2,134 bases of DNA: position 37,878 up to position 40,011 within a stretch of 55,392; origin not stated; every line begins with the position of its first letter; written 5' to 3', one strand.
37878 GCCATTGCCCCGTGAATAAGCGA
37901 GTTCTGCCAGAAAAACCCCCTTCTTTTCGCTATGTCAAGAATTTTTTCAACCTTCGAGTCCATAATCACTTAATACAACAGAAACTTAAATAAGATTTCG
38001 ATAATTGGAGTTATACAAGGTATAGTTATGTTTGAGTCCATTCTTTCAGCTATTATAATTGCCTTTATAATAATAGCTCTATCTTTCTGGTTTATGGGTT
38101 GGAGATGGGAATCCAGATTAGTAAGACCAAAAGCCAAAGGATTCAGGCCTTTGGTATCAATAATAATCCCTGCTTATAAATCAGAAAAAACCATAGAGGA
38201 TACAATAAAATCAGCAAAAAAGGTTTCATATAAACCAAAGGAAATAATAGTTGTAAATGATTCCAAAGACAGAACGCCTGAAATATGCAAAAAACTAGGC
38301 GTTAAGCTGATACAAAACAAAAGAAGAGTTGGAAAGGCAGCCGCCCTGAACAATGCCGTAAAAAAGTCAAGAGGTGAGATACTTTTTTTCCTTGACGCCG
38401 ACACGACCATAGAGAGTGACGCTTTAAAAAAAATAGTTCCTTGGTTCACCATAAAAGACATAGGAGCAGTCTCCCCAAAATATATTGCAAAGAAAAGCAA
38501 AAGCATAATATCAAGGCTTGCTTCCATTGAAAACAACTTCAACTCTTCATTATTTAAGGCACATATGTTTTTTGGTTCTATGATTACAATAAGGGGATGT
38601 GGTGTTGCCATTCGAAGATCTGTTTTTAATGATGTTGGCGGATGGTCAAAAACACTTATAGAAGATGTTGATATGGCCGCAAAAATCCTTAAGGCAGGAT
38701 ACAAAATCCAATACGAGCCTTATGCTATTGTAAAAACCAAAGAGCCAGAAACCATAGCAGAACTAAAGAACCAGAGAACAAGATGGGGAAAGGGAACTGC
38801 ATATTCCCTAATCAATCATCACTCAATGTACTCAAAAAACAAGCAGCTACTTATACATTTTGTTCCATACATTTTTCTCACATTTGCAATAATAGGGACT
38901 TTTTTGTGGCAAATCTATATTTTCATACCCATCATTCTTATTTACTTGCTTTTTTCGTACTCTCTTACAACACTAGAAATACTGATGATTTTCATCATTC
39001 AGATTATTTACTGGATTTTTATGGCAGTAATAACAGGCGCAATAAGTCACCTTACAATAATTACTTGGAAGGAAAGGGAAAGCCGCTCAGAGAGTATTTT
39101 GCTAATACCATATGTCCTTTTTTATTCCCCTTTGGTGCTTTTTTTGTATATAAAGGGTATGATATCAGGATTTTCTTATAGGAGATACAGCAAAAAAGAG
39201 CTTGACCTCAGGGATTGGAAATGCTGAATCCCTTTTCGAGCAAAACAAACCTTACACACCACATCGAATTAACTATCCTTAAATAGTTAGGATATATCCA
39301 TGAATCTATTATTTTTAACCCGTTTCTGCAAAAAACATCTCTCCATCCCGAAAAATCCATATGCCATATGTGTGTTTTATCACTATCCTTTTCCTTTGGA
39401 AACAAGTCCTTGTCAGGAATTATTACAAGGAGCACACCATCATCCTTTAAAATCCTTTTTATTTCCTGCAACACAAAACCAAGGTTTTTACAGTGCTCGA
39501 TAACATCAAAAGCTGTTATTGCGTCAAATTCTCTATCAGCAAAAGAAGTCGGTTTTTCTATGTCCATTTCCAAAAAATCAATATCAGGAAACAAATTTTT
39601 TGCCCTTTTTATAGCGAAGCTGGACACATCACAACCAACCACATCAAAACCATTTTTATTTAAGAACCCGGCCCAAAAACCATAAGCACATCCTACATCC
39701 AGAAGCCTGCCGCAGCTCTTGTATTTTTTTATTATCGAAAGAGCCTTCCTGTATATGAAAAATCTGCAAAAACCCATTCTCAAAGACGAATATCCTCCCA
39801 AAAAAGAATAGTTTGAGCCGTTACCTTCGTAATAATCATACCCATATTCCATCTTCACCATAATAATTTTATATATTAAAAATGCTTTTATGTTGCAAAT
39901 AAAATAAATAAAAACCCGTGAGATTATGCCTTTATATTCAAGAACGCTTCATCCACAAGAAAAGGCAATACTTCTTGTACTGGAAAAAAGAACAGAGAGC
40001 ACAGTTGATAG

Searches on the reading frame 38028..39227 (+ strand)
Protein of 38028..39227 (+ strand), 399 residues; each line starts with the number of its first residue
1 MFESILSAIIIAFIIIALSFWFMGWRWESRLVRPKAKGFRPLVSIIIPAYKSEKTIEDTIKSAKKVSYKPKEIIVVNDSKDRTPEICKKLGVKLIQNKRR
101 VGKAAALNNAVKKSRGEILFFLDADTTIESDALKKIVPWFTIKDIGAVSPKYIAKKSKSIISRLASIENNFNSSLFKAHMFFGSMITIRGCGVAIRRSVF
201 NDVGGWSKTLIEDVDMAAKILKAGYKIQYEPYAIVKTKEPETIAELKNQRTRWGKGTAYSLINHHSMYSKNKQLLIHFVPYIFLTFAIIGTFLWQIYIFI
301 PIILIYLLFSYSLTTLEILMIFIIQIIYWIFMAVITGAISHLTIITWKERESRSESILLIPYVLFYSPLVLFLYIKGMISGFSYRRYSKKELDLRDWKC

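Call 64: search_protein_families(library=pfam, proteins=[window:38028-39227:+], max_evalue=0.001)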
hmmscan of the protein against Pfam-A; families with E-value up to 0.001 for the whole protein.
window:38028-39227:+ (399 aa): 6 families
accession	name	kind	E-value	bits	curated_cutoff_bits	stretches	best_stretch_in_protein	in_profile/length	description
PF00535.33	Glycos_transf_2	-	5.4e-32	111.5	23.3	1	44-203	1-167/168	Glycosyl transferase family 2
PF13632.12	Glyco_trans_2_3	-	1.9e-30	106.6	27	1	120-331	3-197/198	Glycosyl transferase family group 2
PF13641.12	Glyco_tranf_2_3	-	1.1e-26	94.8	27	1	43-255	3-229/230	Glycosyltransferase like family 2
PF13506.12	Glyco_transf_21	-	2.3e-14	53.7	21.7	1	103-254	18-173/174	Glycosyl transferase family 21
PF10111.15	Glyco_tranf_2_2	-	4.3e-13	49.8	27.3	1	44-235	1-214/276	Glycosyltransferase like family 2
PF03142.21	Chitin_synth_2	-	1.6e-05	24.2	27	0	114-202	200-291/527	Chitin synthase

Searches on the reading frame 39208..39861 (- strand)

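Call 64: search_protein_families(library=pfam, proteins=[window:39208-39861:-], max_evalue=0.001)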
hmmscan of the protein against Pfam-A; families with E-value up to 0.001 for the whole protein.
window:39208-39861:- (217 aa): 8 families
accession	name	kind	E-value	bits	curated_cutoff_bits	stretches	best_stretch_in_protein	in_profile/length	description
PF08241.18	Methyltransf_11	-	1e-19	71.4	21.2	1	54-145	1-94/95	Methyltransferase domain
PF13489.12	Methyltransf_23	-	1.6e-19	70.7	27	1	47-176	20-144/164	Methyltransferase domain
PF13649.12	Methyltransf_25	-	1.8e-16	61.1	27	1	54-142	2-97/97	Methyltransferase domain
PF13847.12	Methyltransf_31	-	3.5e-15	56.4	27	1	52-159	6-124/145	Methyltransferase domain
PF08242.18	Methyltransf_12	-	3.5e-14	53.7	30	1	54-144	1-98/98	Methyltransferase domain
PF02353.26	CMAS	-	1.6e-06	28.1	27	1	49-146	62-164/273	Mycolic acid cyclopropane synthetase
PF01728.25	FtsJ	-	0.00056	20.3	24.1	1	39-115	8-95/181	FtsJ-like methyltransferase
PF07021.18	MetW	-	0.00058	20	21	0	43-139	7-103/193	Methionine biosynthesis protein MetW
